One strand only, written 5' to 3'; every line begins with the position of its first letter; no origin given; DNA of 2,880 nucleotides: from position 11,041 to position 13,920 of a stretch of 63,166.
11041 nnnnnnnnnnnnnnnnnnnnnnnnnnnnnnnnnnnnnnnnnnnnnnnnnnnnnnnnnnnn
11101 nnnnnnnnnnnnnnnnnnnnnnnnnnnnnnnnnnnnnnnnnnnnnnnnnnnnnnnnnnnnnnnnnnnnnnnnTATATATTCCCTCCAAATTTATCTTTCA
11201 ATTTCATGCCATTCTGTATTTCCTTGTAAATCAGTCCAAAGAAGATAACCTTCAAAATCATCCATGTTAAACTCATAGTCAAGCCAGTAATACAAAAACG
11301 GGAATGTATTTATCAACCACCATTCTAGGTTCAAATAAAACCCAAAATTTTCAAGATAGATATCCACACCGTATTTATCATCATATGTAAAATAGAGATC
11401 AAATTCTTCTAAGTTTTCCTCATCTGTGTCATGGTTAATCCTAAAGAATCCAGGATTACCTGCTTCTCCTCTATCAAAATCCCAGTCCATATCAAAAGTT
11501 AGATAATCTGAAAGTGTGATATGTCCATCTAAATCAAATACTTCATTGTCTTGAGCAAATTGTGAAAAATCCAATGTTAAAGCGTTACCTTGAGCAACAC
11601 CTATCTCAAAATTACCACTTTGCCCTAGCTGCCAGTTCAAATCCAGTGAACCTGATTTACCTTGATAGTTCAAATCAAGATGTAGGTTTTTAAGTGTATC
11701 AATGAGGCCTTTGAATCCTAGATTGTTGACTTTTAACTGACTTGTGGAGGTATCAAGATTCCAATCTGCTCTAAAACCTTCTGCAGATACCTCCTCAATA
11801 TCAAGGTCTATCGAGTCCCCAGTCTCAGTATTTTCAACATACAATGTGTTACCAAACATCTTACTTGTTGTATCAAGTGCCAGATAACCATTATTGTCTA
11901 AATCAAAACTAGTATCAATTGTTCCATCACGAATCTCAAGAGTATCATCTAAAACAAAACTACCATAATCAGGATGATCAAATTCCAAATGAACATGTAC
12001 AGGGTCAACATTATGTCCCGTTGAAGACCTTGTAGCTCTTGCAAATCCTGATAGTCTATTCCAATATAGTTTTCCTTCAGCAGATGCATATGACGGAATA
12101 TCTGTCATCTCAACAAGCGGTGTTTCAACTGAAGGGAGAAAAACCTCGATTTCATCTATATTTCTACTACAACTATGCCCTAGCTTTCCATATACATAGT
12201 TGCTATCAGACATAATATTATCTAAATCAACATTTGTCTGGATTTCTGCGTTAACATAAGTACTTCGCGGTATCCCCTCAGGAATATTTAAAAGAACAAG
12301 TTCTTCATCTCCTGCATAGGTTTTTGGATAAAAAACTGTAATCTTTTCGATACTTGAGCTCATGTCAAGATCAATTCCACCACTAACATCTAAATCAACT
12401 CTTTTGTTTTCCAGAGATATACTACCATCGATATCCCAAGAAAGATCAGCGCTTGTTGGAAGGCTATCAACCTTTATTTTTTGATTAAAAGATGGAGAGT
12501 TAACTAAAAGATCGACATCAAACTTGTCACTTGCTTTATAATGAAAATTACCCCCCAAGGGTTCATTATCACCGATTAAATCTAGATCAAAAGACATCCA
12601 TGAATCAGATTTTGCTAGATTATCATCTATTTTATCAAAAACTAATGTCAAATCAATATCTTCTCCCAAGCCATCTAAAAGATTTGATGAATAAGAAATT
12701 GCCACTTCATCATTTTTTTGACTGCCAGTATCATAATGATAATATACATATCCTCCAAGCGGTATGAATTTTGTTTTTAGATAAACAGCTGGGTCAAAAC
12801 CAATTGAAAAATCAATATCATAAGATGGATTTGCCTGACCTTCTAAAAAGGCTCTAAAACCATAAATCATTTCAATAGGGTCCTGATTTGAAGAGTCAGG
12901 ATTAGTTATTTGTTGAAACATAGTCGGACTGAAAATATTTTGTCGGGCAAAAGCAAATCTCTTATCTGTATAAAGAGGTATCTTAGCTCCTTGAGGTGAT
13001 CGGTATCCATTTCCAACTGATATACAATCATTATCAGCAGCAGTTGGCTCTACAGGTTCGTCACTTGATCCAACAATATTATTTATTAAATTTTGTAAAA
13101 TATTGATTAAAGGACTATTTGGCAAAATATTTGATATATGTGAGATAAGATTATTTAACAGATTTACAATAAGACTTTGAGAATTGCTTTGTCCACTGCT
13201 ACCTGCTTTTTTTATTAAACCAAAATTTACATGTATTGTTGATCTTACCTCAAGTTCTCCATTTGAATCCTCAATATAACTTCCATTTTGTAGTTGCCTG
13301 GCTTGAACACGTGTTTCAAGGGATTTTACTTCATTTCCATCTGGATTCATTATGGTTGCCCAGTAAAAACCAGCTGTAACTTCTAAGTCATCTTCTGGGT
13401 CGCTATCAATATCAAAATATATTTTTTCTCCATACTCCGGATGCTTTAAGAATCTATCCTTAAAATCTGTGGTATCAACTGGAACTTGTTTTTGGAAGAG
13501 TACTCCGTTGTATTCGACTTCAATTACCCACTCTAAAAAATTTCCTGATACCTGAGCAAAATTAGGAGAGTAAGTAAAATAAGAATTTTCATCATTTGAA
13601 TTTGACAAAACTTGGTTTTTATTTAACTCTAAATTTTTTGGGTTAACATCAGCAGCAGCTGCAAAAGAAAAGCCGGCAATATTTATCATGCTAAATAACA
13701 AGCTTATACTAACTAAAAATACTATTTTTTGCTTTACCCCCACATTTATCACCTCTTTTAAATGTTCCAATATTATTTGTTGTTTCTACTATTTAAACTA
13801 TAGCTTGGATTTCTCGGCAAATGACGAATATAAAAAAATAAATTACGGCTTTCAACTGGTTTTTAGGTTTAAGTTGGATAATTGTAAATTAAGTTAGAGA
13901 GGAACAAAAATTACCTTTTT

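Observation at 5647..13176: Shared ~30-aa Leu/Ile-rich helix-Pro-helix module in three adjacent secreted proteins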

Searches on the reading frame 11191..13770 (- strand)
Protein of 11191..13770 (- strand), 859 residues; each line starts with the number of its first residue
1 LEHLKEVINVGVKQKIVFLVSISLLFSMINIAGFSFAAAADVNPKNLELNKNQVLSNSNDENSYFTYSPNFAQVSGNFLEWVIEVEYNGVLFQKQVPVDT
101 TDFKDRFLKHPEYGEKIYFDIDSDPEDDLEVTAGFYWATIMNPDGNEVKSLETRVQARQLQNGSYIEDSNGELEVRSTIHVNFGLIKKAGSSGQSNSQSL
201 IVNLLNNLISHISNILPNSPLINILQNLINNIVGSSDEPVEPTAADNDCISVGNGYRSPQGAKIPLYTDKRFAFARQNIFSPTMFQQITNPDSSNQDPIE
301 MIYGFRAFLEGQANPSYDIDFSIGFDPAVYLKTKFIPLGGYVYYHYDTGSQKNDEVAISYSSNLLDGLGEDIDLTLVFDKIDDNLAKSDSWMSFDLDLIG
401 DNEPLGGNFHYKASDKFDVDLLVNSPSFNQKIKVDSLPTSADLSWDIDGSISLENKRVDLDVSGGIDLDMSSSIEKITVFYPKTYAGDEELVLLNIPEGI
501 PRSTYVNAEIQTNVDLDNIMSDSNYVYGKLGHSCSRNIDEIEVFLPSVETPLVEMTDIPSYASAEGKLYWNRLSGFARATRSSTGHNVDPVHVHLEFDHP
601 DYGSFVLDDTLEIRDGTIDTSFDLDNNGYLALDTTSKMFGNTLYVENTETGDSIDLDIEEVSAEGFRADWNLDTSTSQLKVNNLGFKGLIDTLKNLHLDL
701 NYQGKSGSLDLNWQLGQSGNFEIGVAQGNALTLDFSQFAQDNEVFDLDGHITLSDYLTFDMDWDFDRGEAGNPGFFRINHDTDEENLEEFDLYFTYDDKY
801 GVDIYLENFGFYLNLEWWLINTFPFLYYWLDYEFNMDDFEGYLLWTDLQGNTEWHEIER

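Call 7: search_protein_families(library=pfam, proteins=[window:11191-13770:-], max_evalue=0.01)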
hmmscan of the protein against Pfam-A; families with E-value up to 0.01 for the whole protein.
window:11191-13770:- (859 aa): 0 families

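Call 8: search_protein_families(library=ncbifam, proteins=[window:11191-13770:-], max_evalue=0.1)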
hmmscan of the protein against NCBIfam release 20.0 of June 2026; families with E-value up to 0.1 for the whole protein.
window:11191-13770:- (859 aa): 0 families

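Call 37: find_homologous_proteins(query=window:11191-13770:-, max_evalue=0.00001)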
Query window:11191-13770:- (859 aa): 95 proteins with E <= 0.00001 among 8000 candidates.
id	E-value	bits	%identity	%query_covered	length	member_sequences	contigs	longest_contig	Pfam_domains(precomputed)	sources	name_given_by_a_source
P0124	0.0e+0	1936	100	99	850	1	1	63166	-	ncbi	-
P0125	0.0e+0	1183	59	99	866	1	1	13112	-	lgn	-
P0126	6.7e-258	876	48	98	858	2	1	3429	-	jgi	-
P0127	7.5e-250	850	47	98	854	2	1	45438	-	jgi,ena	-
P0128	3.3e-247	841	46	98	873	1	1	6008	-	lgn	-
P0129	3.8e-245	834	46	98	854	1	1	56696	-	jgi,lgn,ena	-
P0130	4.2e-245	834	46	97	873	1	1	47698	-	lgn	-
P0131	5.4e-244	830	41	97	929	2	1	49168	-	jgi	jgi:hypothetical protein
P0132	4.1e-243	827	47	98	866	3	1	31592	-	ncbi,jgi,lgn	-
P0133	1.0e-242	826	48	94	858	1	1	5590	-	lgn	-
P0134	1.1e-241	823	44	90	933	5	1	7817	-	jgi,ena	-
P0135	3.3e-239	814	48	91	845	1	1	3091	-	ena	-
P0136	2.0e-238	812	48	93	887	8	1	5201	-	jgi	-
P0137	1.1e-231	790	45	98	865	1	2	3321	-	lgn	-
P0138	3.9e-229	781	43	98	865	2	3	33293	-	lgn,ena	-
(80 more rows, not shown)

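Call 43: find_encoding_contigs(protein=P0124, flank=1000, max_places=3)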
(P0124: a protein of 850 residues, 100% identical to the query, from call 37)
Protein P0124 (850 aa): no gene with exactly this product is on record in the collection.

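Call 44: find_encoding_contigs(protein=P0224, flank=10000, max_places=3)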
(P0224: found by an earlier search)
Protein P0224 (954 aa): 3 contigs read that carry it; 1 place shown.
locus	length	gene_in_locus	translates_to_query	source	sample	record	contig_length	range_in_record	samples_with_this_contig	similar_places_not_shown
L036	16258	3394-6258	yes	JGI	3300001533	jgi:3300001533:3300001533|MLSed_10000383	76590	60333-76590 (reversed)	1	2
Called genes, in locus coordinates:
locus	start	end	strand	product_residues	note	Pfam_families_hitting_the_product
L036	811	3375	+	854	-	-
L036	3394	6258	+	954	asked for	PF10102:DUF2341, PF17957:Big_7 (weak)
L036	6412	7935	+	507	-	PF00801:PKD (faint), PF18911:PKD_4 (weak)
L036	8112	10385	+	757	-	PF01364:Peptidase_C25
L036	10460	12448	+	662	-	PF08126:Propeptide_C25, PF01364:Peptidase_C25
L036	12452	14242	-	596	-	PF05048:NosD, PF13229:Beta_helix, PF00801:PKD, PF18911:PKD_4, PF22352:K319L-like_PKD (weak)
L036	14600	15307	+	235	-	-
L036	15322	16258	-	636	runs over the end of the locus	-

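Call 57: predict_structure(alignment_id=A4)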
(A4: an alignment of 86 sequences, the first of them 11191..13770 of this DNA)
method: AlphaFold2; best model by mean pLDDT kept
length: 859 residues; sequences in the alignment: 86
mean_pLDDT: 78.0   pTM: 0.65
mean pLDDT of the five models: 78.0, 74.2, 72.4, 72.4, 69.5
residues with pLDDT >= 90: 172; 70-90: 526; 50-70: 78; < 50: 83
segments of 3 or more residues with pLDDT < 50: 1-63, 189-197, 234-244
pLDDT, mean of each block of 10 residues (from residue 1): 32 41 37 30 29 34 54 68 92 89 82 87 89 89 80 90 83 91 70 43 72 74 73 43 60 90 88 73 75 76 87 81 87 79 85 87 79 83 82 78 74 86 66 86 89 90 93 91 71 91 94 92 94 91 86 88 93 92 71 82 84 88 92 88 90 90 88 81 79 87 83 72 79 69 75 82 77 81 76 80 83 82 76 81 84 81
secondary structure, 60 per line:
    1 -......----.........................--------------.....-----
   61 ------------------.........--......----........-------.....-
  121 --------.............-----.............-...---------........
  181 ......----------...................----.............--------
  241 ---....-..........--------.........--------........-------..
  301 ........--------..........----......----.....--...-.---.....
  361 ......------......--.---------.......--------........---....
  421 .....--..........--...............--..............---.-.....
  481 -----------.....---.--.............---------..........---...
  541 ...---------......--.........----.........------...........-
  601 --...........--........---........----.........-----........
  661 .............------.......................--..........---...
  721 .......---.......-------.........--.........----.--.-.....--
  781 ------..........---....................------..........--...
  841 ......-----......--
elements in order (helices of 4 or more, strands of 3 or more residues): H2-7 H12-36 H51-55 E79-87 E90-95 H100-107 E115-119 E129-141 E147-159 E173-182 H183-186 H197-215 H220-232 H244-247 E249-258 E267-275 E284-291 E299-308 E317-326 E331-336 E341-345 E356-366 E373-378 E391-397 E406-413 E417-425 E428-437 E440-454 E457-470 E476-480 E492-496 E503-515 E525-534 E538-543 E553-558 E561-569 E574-582 E589-599 E603-613 E616-623 E627-634 E639-647 E653-673 E680-702 E705-714 E718-727 E731-734 E745-753 E756-764 E774-778 E787-796 E800-819 E826-835 E838-846 E852-857

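Call 61: fold_search(model_id=the predicted structure, library=pdb)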
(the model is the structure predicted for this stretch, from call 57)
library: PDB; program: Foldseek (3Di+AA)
matches with E <= 10: 279; with E <= 0.001: 1
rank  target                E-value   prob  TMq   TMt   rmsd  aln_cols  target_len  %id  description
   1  9ea7                  6.7e-04  0.20  0.08  0.03  38.2       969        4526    9  The Structure of ApoB100 from Human Low-Density Lipoprotein (released 2024-12-18)
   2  9e9r                  1.5e-03  0.18  0.08  0.03  38.0       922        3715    9  The Structure of ApoB100 from Human Low-Density Lipoprotein (released 2024-12-18)
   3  4q35_A                1.2e-02  0.08  0.08  0.08  33.1       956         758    7  Structure of a membrane protein (released 2014-06-25)
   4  9kn3_A                2.4e-02  0.08  0.09  0.09  34.0       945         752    8  Cryo-EM structure of LptDEM complex from Escherichia coli (released 2025-07-23)
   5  7eeb_H                3.5e-02  0.06  0.07  0.07  33.7       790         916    8  Structure of the CatSpermasome (released 2021-07-28)
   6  4zgv_A                4.3e-02  0.05  0.07  0.07  39.0       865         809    8  The Crystal Structure of the Ferredoxin Receptor FusA from Pectobacterium atrosepticum SCRI1043 (released 2016-08-31)
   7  7zgx_A                4.9e-02  0.06  0.09  0.09  35.8      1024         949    7  S-layer Deinoxanthin Binding Complex, C1 symmetry (released 2022-07-13)
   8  5fq6_I                4.9e-02  0.04  0.08  0.08  43.3      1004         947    8  Crystal structure of the SusCD complex BT2261-2264 from Bacteroides thetaiotaomicron (released 2016-12-21)
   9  8h1s_A                5.1e-02  0.06  0.08  0.09  37.6      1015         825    7  Crystal structure of apo-LptDE complex (released 2023-10-11)
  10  8h1s_C                5.7e-02  0.08  0.10  0.10  35.2       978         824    8  Crystal structure of apo-LptDE complex (released 2023-10-11)
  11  5fq8_D                8.7e-02  0.04  0.08  0.07  38.6       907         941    6  Crystal structure of the SusCD complex BT2261-2264 from Bacteroides thetaiotaomicron (released 2016-12-21)
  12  5fq6_D                9.6e-02  0.04  0.08  0.07  38.9       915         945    6  Crystal structure of the SusCD complex BT2261-2264 from Bacteroides thetaiotaomicron (released 2016-12-21)
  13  8ae1_A                1.1e-01  0.06  0.10  0.10  28.4       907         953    8  Structure of trimeric SlpA outer membrane protein (released 2022-11-30)
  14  9oaa_T                1.2e-01  0.04  0.08  0.08  36.5       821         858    8  The structure of TdfH from Neisseria gonorrhoeae (released 2026-01-21)
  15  8h1r_D                1.2e-01  0.05  0.10  0.10  37.3       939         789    8  Crystal structure of LptDE-YifL complex (released 2023-10-25)
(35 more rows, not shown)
